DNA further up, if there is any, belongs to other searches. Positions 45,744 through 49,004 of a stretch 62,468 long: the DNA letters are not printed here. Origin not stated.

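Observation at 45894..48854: Single-ORF fusion of a cytochrome P450 to an ABC1/UbiB-type atypical kinase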

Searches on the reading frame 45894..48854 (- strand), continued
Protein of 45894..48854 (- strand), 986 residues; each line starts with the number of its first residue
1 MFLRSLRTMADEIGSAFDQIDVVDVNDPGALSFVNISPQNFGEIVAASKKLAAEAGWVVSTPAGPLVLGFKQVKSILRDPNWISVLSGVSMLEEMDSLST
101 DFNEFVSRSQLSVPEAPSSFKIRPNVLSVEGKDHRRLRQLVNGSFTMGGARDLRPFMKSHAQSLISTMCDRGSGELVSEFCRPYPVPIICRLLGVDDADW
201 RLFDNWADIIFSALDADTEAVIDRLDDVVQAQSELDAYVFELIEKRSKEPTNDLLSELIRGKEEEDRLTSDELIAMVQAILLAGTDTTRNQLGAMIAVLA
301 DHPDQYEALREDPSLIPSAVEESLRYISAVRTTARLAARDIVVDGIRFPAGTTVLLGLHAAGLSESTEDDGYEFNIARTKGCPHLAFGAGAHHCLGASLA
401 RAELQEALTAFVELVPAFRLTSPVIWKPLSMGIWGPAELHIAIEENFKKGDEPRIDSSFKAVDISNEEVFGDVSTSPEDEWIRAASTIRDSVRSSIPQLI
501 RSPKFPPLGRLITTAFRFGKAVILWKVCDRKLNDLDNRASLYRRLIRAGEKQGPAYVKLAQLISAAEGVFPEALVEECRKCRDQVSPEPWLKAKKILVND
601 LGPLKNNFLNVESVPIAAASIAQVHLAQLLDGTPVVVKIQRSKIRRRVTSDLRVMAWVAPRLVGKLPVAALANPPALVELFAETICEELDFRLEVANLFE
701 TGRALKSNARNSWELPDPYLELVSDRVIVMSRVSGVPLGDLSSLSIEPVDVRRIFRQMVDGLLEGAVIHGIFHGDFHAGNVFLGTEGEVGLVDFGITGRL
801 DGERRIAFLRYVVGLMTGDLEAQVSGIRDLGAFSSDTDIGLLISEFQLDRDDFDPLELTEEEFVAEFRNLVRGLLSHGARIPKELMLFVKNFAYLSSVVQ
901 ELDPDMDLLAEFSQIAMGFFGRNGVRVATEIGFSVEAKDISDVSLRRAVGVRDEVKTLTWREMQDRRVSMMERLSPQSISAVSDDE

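Call 76: find_homologous_proteins(query=P0130, max_evalue=1e-20)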
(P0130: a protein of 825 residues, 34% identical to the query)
Query P0130 (825 aa): 4076 proteins with E <= 1e-20 among 8000 candidates; the best 120 are listed.
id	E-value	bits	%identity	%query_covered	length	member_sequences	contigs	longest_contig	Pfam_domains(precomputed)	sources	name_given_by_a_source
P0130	0.0e+0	1841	100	100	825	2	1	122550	PF03109.23,PF01636.30,PF00067.28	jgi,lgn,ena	-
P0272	0.0e+0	1635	88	100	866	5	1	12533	PF03109.23,PF00067.28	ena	-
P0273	0.0e+0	1301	73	99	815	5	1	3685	PF03109.23,PF00067.28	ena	-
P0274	1.2e-267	908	54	100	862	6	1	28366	PF03109.23,PF01636.30,PF00067.28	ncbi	ncbi:MAG: cytochrome P450 [Myxococcota bacterium]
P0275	1.5e-262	892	54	96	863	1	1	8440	PF03109.23,PF01636.30,PF00067.28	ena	-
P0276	5.3e-158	546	56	52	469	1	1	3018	PF03109.23,PF01636.30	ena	-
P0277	6.4e-155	536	62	49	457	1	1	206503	PF03109.23,PF01636.30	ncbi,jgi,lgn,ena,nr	ncbi:MAG: AarF/ABC1/UbiB kinase family protein [Myxococcales bacterium]|nr:AarF/ABC1/UbiB kinase fam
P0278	7.0e-139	483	53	52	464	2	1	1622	PF03109.23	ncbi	-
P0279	1.6e-126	442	49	50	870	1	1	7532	PF03109.23,PF00067.28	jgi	jgi:cytochrome P450/predicted unusual protein kinase regulating ubiquinone biosynthesis (AarF/ABC1/U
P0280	7.0e-125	436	50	48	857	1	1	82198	PF03109.23,PF00067.28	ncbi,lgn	-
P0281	1.1e-123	432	48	50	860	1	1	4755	PF03109.23,PF00067.28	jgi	jgi:cytochrome P450/predicted unusual protein kinase regulating ubiquinone biosynthesis (AarF/ABC1/U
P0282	2.7e-120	421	47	51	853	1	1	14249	PF03109.23,PF00067.28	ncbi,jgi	jgi:cytochrome P450/predicted unusual protein kinase regulating ubiquinone biosynthesis (AarF/ABC1/U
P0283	7.7e-120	420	46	50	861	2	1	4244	PF03109.23,PF00067.28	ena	-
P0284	4.7e-119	417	49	51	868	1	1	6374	PF03109.23,PF00067.28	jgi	jgi:cytochrome P450 family 110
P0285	1.6e-118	415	49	50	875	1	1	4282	PF03109.23,PF00067.28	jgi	jgi:cytochrome P450 family 110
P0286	2.4e-118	415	47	51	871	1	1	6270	PF03109.23,PF00067.28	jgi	jgi:cytochrome P450/predicted unusual protein kinase regulating ubiquinone biosynthesis (AarF/ABC1/U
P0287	3.5e-118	414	48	51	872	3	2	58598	PF03109.23,PF00067.28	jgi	jgi:cytochrome P450 family 110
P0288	5.7e-118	413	47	51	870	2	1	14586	PF03109.23,PF00067.28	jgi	jgi:cytochrome P450/predicted unusual protein kinase regulating ubiquinone biosynthesis (AarF/ABC1/U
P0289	1.9e-117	412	49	50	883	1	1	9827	PF03109.23,PF00067.28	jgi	jgi:cytochrome P450/predicted unusual protein kinase regulating ubiquinone biosynthesis (AarF/ABC1/U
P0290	2.5e-117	411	46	53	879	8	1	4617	PF03109.23,PF00067.28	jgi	jgi:cytochrome P450/predicted unusual protein kinase regulating ubiquinone biosynthesis (AarF/ABC1/U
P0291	3.4e-117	411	47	51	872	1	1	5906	PF03109.23,PF00067.28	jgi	jgi:cytochrome P450 family 110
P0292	6.1e-117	410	47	53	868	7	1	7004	PF03109.23,PF00067.28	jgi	-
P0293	7.5e-117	410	35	95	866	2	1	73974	PF03109.23,PF00067.28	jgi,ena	-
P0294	8.9e-117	410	48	51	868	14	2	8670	PF03109.23,PF00067.28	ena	-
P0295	1.1e-116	409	50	50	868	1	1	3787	PF03109.23,PF00067.28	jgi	jgi:cytochrome P450/predicted unusual protein kinase regulating ubiquinone biosynthesis (AarF/ABC1/U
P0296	1.9e-116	408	47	51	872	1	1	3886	PF03109.23,PF00067.28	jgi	-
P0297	2.1e-116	408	48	50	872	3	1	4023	PF03109.23,PF00067.28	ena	-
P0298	3.1e-116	408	48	50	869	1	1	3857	PF03109.23,PF00067.28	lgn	-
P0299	3.2e-116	408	47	50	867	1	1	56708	PF03109.23,PF00067.28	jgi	jgi:cytochrome P450/predicted unusual protein kinase regulating ubiquinone biosynthesis (AarF/ABC1/U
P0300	6.0e-116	407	49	49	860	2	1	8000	PF03109.23,PF00067.28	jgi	jgi:cytochrome P450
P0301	8.3e-116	406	47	51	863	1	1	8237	PF03109.23,PF00067.28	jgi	jgi:cytochrome P450 family 110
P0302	9.3e-116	406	48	50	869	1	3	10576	PF03109.23,PF00067.28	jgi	jgi:cytochrome P450/predicted unusual protein kinase regulating ubiquinone biosynthesis (AarF/ABC1/U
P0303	2.1e-115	405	26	21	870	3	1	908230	PF03109.23,PF00067.28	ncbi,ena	-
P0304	2.2e-115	405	49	49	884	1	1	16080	PF03109.23,PF00067.28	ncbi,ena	-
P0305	7.4e-115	403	48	50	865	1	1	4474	PF03109.23,PF00067.28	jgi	jgi:cytochrome P450/predicted unusual protein kinase regulating ubiquinone biosynthesis (AarF/ABC1/U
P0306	1.0e-114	403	47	50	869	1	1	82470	PF03109.23,PF00067.28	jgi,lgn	jgi:cytochrome P450/predicted unusual protein kinase regulating ubiquinone biosynthesis (AarF/ABC1/U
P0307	1.0e-114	403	47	51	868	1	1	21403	PF03109.23,PF00067.28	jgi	-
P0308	1.7e-114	402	45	50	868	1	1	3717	PF03109.23,PF00067.28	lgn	-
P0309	1.9e-114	402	47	50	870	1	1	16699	PF03109.23,PF00067.28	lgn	-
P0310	2.2e-114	402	45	52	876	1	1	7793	PF03109.23,PF00067.28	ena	-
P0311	3.2e-114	401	48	50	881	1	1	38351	PF03109.23,PF00067.28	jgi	jgi:cytochrome P450 family 110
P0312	3.9e-114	401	45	51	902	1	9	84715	PF03109.23,PF00067.28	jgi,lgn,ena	-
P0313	4.6e-114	401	47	51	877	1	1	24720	PF03109.23,PF00067.28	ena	-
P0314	5.4e-114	400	47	50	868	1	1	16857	PF03109.23,PF00067.28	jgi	jgi:cytochrome P450 family 110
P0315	6.4e-114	400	47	50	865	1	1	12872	PF03109.23,PF00067.28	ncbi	-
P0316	7.1e-114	400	47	51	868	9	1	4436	PF03109.23,PF00067.28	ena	-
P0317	8.3e-114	400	47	52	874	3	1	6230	PF03109.23,PF00067.28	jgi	jgi:cytochrome P450/predicted unusual protein kinase regulating ubiquinone biosynthesis (AarF/ABC1/U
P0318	8.7e-114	400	46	52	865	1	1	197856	PF03109.23,PF00067.28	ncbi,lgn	-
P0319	8.9e-114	400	49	51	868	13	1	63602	PF03109.23,PF00067.28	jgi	jgi:cytochrome P450/predicted unusual protein kinase regulating ubiquinone biosynthesis (AarF/ABC1/U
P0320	1.2e-113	399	46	52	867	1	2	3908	PF03109.23,PF00067.28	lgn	-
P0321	1.9e-113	399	49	48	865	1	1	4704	PF03109.23,PF00067.28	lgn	-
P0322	3.9e-113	397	35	95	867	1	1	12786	PF03109.23,PF00067.28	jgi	jgi:cytochrome P450/predicted unusual protein kinase regulating ubiquinone biosynthesis (AarF/ABC1/U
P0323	4.7e-113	397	45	52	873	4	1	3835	PF03109.23,PF00067.28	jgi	jgi:cytochrome P450/predicted unusual protein kinase regulating ubiquinone biosynthesis (AarF/ABC1/U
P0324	9.2e-113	396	46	51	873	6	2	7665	PF03109.23,PF00067.28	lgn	-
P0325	1.0e-112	396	34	96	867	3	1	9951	PF03109.23,PF00067.28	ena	-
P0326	1.3e-112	396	47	51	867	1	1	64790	PF03109.23,PF00067.28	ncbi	-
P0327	2.3e-112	395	47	48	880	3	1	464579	PF03109.23,PF00067.28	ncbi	ncbi:MAG TPA: cytochrome P450 [Candidatus Binatia bacterium]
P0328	3.2e-112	394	35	93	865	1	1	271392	PF03109.23,PF00067.28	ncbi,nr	ncbi:MAG: cytochrome P450 [bacterium]|nr:cytochrome P450 [bacterium]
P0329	4.8e-112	394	47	50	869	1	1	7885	PF03109.23,PF00067.28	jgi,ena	-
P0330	7.7e-112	393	46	51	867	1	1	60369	PF03109.23,PF00067.28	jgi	jgi:cytochrome P450/predicted unusual protein kinase regulating ubiquinone biosynthesis (AarF/ABC1/U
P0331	8.0e-112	393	45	51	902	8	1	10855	PF03109.23,PF00067.28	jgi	-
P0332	8.1e-112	393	47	50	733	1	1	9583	PF03109.23,PF00067.28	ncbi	-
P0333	8.2e-112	393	47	50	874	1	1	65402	PF03109.23,PF00067.28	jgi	-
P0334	1.7e-111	392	46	51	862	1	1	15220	PF03109.23,PF00067.28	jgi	jgi:cytochrome P450/predicted unusual protein kinase regulating ubiquinone biosynthesis (AarF/ABC1/U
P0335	2.7e-111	391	47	50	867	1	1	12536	PF03109.23,PF00067.28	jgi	jgi:cytochrome P450/predicted unusual protein kinase regulating ubiquinone biosynthesis (AarF/ABC1/U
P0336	6.0e-111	390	44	52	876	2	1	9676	PF03109.23,PF00067.28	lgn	-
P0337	6.1e-111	390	47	48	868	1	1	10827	PF03109.23,PF00067.28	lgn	-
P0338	6.3e-111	390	47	51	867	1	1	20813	PF03109.23,PF00067.28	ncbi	-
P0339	7.6e-111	390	34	96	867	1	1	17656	PF03109.23,PF00067.28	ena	-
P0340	1.5e-110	389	45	51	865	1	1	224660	PF03109.23,PF00067.28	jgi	jgi:cytochrome P450/predicted unusual protein kinase regulating ubiquinone biosynthesis (AarF/ABC1/U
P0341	1.8e-110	389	46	51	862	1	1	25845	PF03109.23,PF00067.28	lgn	-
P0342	2.3e-110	388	35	95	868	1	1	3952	PF03109.23,PF00067.28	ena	-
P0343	4.3e-110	387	34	96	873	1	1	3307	PF03109.23,PF00067.28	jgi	jgi:cytochrome P450/predicted unusual protein kinase regulating ubiquinone biosynthesis (AarF/ABC1/U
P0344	4.7e-110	387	49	51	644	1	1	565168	PF03109.23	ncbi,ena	-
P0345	1.8e-109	385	45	52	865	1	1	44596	PF03109.23,PF00067.28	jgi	jgi:cytochrome P450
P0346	2.1e-109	385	48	51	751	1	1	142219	PF03109.23,PF00067.28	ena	-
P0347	4.5e-109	384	50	50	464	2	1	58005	PF03109.23,PF01636.30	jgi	jgi:ubiquinone biosynthesis protein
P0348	9.5e-109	383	46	50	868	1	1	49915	PF03109.23,PF00067.28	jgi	jgi:cytochrome P450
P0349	1.3e-108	383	46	50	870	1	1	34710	PF03109.23,PF00067.28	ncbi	-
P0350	1.5e-108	382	46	49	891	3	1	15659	PF03109.23,PF00067.28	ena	-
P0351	3.5e-108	381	48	51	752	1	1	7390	PF07136.17,PF03109.23,PF00067.28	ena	-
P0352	6.5e-108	380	46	51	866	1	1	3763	PF03109.23,PF00067.28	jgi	jgi:cytochrome P450/predicted unusual protein kinase regulating ubiquinone biosynthesis (AarF/ABC1/U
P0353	6.6e-108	380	46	50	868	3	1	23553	PF03109.23,PF00067.28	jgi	jgi:cytochrome P450/predicted unusual protein kinase regulating ubiquinone biosynthesis (AarF/ABC1/U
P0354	3.4e-106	375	33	95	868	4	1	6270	PF03109.23,PF00067.28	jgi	-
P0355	3.1e-105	371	45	51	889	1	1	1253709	PF03109.23,PF00067.28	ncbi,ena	-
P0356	5.5e-105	371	45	50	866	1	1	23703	PF03109.23,PF00067.28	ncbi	-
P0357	1.2e-104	369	45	50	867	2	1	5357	PF03109.23,PF00067.28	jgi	jgi:cytochrome P450/predicted unusual protein kinase regulating ubiquinone biosynthesis (AarF/ABC1/U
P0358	2.0e-104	369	44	48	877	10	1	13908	PF03109.23,PF00067.28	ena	-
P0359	4.2e-104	368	49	48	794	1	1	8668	PF03109.23,PF00067.28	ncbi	-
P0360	9.4e-104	366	44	48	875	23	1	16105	PF03109.23,PF00067.28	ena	-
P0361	1.4e-103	366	47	50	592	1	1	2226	PF03109.23,PF00067.28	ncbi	ncbi:MAG: cytochrome P450, partial [Thermodesulfobacteriota bacterium]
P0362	8.7e-98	347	46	52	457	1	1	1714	PF03109.23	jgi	-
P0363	1.3e-94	336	43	49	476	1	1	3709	PF03109.23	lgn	-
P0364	9.0e-94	333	43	50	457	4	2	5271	PF03109.23,PF01636.30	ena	-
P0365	1.5e-93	333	42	50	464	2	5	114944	PF03109.23,PF01636.30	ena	-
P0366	1.8e-93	332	41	51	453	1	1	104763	PF03109.23,PF01636.30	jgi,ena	-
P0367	5.2e-93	331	42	51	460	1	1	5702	PF03109.23,PF01636.30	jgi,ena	-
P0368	3.1e-91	325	41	49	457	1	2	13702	PF03109.23,PF01636.30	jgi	jgi:ubiquinone biosynthesis protein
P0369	4.6e-89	318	43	47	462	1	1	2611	PF00069.32,PF03109.23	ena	-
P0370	1.3e-88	316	41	48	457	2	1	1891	PF03109.23,PF01636.30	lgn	-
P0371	1.4e-88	316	44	50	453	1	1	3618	PF00069.32,PF03109.23,PF01636.30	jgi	jgi:ubiquinone biosynthesis protein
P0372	1.4e-88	316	42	48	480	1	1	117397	PF00069.32,PF03109.23,PF01636.30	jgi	jgi:ubiquinone biosynthesis protein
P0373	2.7e-88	315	48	40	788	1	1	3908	PF03109.23,PF00067.28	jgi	jgi:cytochrome P450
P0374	3.8e-88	315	43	46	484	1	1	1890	PF03109.23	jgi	jgi:ubiquinone biosynthesis protein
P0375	2.1e-87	312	40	50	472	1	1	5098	PF03109.23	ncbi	-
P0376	4.1e-87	311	44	50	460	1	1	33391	PF03109.23,PF01636.30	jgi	jgi:ubiquinone biosynthesis protein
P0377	7.2e-87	311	42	50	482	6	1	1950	PF03109.23,PF01636.30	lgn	-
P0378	8.1e-87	310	41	51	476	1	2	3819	PF03109.23,PF01636.30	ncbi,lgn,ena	-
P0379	8.8e-86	307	40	49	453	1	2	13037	PF03109.23,PF01636.30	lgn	-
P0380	1.2e-85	307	42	50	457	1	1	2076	PF03109.23,PF01636.30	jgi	-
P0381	8.2e-84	300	43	48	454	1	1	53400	PF00069.32,PF03109.23,PF01636.30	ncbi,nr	ncbi:MAG: AarF/ABC1/UbiB kinase family protein [Myxococcales bacterium]|nr:AarF/ABC1/UbiB kinase fam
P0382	7.1e-82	294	40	50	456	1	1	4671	PF03109.23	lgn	-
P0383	3.0e-80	289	39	48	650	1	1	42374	PF03109.23,PF01636.30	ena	-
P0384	1.1e-76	277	41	48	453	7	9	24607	PF03109.23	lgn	-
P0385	1.2e-75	274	40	47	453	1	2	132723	PF00069.32,PF03109.23,PF01636.30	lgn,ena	-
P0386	4.4e-75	272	40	47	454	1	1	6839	PF03109.23,PF01636.30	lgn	-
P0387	4.7e-75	272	41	48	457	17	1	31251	PF03109.23,PF01636.30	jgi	jgi:predicted unusual protein kinase regulating ubiquinone biosynthesis (AarF/ABC1/UbiB family)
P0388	9.4e-75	271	39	46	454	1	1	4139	PF03109.23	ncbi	-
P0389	2.8e-74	269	38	49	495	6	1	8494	PF03109.23,PF01636.30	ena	-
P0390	4.3e-74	268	41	47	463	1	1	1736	PF03109.23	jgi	jgi:ubiquinone biosynthesis protein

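Call 86: find_encoding_contigs(protein=P0327, flank=6000, max_places=1)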
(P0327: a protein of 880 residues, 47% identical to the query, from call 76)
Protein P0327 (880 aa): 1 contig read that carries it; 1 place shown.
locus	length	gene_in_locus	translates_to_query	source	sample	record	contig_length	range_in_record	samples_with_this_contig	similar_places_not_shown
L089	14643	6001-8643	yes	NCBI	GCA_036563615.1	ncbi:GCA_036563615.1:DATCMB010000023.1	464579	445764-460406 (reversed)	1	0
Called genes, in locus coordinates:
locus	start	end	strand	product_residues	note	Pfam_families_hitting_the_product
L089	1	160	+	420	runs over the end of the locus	PF13469:Sulfotransfer_3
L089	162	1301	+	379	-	PF06742:DUF1214 (faint)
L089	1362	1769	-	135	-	PF04828:GFA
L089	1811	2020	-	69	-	-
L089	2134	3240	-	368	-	PF11017:DUF2855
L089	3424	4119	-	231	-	-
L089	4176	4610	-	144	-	-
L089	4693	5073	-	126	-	-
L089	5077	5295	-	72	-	-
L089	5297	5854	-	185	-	PF07638:Sigma70_ECF (faint), PF04542:Sigma70_r2, PF08281:Sigma70_r4_2, PF04545:Sigma70_r4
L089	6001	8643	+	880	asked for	PF03109:ABC1, PF00067:p450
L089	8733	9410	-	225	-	-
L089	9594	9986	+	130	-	-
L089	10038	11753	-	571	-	PF00860:Xan_ur_permease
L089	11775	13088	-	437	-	PF00083:Sugar_tr, PF07690:MFS_1, PF00083:Sugar_tr, PF07690:MFS_1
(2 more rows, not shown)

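Call 87: find_encoding_contigs(protein=P0355, flank=6000, max_places=1)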
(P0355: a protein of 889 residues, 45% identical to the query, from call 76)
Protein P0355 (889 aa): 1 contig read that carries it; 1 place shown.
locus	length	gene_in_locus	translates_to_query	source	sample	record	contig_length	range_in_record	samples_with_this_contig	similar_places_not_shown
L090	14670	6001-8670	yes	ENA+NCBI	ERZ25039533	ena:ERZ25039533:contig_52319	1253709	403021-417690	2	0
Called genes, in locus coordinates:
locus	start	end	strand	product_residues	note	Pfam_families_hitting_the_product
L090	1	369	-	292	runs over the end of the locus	PF05951:Peptidase_M15_2, PF08291:Peptidase_M15_3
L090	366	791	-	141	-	PF00293:NUDIX, PF14815:NUDIX_4 (weak)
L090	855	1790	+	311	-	PF00561:Abhydrolase_1, PF12697:Abhydrolase_6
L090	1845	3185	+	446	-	-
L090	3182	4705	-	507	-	PF09286:Pro-kuma_activ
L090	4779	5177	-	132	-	-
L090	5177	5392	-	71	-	-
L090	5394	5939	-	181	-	PF04542:Sigma70_r2, PF22029:PhyR_sigma2 (weak), PF08281:Sigma70_r4_2, PF04545:Sigma70_r4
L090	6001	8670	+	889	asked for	PF03109:ABC1, PF00067:p450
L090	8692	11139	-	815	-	PF00924:MS_channel_2nd, PF21082:MS_channel_3rd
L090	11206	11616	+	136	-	-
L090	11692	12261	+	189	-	-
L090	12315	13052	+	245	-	PF00106:adh_short, PF01370:Epimerase (weak), PF08659:KR, PF13460:NAD_binding_10 (weak), PF13561:adh_short_C2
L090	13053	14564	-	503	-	PF00291:PALP, PF00585:Thr_dehydrat_C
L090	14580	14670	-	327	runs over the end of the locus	PF00296:Bac_luciferase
